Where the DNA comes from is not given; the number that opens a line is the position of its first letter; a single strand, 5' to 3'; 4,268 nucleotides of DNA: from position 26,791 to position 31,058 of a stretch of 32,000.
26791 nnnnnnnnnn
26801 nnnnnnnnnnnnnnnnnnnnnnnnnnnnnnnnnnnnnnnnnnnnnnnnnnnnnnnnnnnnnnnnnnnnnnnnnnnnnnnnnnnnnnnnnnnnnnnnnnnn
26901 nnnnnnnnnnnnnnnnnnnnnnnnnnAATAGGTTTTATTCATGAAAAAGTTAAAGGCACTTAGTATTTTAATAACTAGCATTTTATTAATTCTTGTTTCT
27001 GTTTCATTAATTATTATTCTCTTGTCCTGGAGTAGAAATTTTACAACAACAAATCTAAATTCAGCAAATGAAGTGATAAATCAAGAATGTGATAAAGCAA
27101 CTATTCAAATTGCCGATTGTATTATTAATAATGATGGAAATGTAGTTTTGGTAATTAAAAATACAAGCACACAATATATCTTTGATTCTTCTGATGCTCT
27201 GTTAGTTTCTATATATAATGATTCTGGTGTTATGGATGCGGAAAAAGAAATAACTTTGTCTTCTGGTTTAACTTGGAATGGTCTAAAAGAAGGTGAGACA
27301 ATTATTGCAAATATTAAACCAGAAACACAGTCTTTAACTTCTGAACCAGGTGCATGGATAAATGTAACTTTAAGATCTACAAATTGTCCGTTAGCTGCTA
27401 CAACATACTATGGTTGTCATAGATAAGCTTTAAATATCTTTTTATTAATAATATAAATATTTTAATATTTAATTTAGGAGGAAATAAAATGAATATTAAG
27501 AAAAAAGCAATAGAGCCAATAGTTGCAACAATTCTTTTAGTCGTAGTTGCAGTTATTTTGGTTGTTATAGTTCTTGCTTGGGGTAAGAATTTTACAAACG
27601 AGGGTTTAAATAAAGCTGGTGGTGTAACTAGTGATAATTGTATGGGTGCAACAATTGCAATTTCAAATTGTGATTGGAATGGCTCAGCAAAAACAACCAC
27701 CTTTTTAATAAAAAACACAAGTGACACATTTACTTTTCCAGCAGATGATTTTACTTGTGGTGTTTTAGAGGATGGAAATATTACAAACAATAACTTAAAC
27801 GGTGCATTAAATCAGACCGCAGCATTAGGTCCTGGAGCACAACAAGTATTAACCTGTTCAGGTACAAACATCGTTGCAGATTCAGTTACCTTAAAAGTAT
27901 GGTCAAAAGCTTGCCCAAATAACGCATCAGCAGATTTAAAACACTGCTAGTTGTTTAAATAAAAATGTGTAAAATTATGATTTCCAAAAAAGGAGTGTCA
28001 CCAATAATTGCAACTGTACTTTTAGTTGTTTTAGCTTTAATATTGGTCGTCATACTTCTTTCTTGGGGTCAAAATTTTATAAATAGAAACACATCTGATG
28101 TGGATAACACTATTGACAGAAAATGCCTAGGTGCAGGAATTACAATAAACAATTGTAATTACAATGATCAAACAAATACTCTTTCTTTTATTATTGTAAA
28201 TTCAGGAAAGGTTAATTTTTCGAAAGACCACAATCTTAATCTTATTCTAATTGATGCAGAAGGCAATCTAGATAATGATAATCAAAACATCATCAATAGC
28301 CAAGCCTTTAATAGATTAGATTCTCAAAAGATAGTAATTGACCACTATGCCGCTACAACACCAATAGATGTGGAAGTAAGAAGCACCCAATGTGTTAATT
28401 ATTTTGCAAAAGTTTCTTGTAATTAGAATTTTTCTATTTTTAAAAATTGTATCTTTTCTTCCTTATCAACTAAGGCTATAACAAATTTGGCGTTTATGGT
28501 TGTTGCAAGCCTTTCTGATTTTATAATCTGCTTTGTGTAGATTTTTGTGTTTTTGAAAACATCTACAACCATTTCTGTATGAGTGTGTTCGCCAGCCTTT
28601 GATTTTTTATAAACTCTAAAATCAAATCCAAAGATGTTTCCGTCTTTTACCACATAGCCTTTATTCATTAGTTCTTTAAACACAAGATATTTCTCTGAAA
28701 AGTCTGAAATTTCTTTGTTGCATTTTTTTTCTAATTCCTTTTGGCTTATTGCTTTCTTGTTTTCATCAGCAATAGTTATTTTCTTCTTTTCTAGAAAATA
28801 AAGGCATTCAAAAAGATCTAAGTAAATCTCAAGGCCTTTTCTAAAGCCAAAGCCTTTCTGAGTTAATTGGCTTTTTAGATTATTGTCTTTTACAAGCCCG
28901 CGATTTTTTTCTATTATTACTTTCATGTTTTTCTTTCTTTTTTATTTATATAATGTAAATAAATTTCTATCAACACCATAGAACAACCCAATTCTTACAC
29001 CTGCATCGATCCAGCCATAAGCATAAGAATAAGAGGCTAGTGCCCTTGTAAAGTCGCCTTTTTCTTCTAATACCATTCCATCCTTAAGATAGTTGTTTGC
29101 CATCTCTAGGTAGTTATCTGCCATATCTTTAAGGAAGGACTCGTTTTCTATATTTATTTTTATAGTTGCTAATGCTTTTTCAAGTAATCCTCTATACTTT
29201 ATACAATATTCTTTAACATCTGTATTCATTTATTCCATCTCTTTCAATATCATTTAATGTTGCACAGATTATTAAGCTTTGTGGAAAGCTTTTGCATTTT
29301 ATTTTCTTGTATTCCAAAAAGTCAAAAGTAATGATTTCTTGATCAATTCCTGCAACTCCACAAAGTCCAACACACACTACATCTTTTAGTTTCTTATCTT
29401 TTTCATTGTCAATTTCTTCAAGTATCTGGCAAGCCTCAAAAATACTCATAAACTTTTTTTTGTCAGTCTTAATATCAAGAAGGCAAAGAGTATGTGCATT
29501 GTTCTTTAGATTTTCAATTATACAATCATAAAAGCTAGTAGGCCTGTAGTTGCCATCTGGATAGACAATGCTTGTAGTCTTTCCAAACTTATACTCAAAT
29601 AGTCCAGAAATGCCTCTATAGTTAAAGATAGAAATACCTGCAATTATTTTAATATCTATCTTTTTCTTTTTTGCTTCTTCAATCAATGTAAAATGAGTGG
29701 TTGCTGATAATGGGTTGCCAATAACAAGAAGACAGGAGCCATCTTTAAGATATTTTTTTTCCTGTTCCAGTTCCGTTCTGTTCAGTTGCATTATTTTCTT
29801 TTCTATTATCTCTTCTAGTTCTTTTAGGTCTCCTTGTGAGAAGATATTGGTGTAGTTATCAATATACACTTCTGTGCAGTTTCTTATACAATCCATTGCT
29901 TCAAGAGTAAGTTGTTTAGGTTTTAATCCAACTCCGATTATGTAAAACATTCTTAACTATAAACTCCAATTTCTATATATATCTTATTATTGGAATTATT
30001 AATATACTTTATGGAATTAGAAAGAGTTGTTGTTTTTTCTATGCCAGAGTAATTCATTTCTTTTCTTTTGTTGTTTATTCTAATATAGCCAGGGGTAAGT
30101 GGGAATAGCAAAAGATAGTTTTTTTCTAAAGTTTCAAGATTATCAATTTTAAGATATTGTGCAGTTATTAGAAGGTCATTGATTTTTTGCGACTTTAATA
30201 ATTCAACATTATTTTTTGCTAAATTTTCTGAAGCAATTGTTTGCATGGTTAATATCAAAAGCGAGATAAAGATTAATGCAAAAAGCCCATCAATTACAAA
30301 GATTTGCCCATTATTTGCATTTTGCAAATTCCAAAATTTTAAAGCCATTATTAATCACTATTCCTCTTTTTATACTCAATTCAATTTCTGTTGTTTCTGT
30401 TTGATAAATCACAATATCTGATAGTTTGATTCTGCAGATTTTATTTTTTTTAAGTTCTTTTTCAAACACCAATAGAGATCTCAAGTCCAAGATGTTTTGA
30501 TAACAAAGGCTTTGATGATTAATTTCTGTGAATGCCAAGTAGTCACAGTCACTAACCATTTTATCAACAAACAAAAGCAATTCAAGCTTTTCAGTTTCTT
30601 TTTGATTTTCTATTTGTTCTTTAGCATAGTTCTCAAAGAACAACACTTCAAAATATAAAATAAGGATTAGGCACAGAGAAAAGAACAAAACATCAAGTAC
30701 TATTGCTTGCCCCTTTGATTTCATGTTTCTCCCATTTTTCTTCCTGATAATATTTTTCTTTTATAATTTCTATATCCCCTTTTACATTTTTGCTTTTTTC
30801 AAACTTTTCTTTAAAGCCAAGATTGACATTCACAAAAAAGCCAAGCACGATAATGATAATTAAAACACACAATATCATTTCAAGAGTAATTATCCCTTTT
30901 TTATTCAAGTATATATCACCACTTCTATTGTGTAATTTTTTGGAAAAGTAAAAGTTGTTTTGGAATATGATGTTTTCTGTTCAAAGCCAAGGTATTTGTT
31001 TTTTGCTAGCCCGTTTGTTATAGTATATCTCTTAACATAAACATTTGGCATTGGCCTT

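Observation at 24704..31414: Compact bipartite type IV pilus-like locus with no ATPase or prepilin peptidase in the window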

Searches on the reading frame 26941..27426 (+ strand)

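Call 4: search_protein_families(library=pfam, proteins=[window:26941-27426:+], max_evalue=1)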
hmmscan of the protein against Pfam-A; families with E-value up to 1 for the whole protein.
window:26941-27426:+ (161 aa): 0 families

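Call 10: search_protein_families(library=ncbifam, proteins=[window:26941-27426:+], max_evalue=1)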
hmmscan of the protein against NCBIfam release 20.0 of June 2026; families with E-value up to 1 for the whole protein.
window:26941-27426:+ (161 aa): 3 families
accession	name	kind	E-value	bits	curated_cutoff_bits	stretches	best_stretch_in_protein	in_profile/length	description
NF033218.1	anchor_AmaP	equivalog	0.06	13.1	55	1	1-39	1-40/166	alkaline shock response membrane anchor protein AmaP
NF046074.1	UpsB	equivalog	0.24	11.5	70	1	5-71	1-67/126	pilin subunit UpsB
NF046073.1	UpsA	equivalog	0.37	10.9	130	1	5-76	2-76/136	pilin subunit UpsA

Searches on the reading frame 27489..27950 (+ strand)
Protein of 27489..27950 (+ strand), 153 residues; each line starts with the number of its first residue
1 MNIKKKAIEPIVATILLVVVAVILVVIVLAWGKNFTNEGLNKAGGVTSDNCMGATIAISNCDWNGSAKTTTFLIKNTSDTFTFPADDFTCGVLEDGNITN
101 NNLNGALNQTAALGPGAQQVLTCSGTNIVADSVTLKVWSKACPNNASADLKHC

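Call 4: search_protein_families(library=pfam, proteins=[window:27489-27950:+], max_evalue=1)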
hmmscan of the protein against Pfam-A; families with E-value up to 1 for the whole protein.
window:27489-27950:+ (153 aa): 2 families
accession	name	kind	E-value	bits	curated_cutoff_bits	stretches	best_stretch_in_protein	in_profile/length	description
PF03840.19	SecG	-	0.16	12.5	29.2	1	13-75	2-51/70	Preprotein translocase SecG subunit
PF06826.17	Asp-Al_Ex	-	0.24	11.7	27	1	3-76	79-155/167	Predicted Permease Membrane Region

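Call 10: search_protein_families(library=ncbifam, proteins=[window:27489-27950:+], max_evalue=1)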
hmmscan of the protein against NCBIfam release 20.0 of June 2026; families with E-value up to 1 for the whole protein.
window:27489-27950:+ (153 aa): 4 families
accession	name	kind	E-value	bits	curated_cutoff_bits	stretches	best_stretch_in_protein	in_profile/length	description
TIGR02537.2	arch_flag_Nterm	domain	0.00014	21.3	20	1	5-31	2-28/33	archaellin/type IV pilin N-terminal domain-containing protein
NF058597.1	CoaZ_rpt_PGGG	domain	0.0033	17.4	30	1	59-89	33-62/88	choice-of-anchor Z repeating domain-containing protein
NF046073.1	UpsA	equivalog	0.066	13.3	130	1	5-34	1-30/136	pilin subunit UpsA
NF052591.1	ArlG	equivalog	0.095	12.7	110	1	63-137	64-137/148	archaellum stator protein ArlG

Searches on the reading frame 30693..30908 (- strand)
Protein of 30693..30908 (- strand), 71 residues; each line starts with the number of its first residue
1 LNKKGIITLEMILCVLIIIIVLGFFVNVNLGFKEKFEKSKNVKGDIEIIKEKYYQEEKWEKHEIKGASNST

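Call 4: search_protein_families(library=pfam, proteins=[window:30693-30908:-], max_evalue=1)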
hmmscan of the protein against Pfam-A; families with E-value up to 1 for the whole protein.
window:30693-30908:- (71 aa): 4 families
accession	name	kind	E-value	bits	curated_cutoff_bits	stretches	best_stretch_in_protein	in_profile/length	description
PF13786.12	DUF4179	-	0.013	16.3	30.1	1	13-57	11-55/94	Domain of unknown function (DUF4179)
PF13038.11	DUF3899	-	0.066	14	23.4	1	12-64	13-65/88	Domain of unknown function (DUF3899)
PF02060.20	ISK_Channel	-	0.067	13.4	22.1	1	12-61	41-89/126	Slow voltage-gated potassium channel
PF16964.10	TadF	-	0.17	12.3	27.3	1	2-36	5-39/178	Putative tight adherence pilin protein F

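Call 10: search_protein_families(library=ncbifam, proteins=[window:30693-30908:-], max_evalue=1)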
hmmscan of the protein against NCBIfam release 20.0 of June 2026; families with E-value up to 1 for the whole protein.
window:30693-30908:- (71 aa): 5 families
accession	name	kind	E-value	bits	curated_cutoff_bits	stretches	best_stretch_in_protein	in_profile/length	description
NF008934.0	PRK12291.1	equivalog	0.0032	16.8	427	1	17-69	171-220/419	apolipoprotein N-acyltransferase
NF042931.1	SAG1386_EF1546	equivalog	0.025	14.7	80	1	6-61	30-85/158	SAG1386/EF1546 family surface-associated protein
TIGR00374.1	TIGR00374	subfamily_domain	0.04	13.3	43.2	1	8-57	137-186/323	flippase-like domain-containing protein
NF041013.1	T4P_ComGE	equivalog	0.053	13.6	49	1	2-58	2-55/83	competence type IV pilus minor pilin ComGE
NF053819.1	EF0750_LPXTG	subfamily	0.057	13.9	47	1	1-65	1-55/105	EF2685/EF0750 family sortase-dependent surface protein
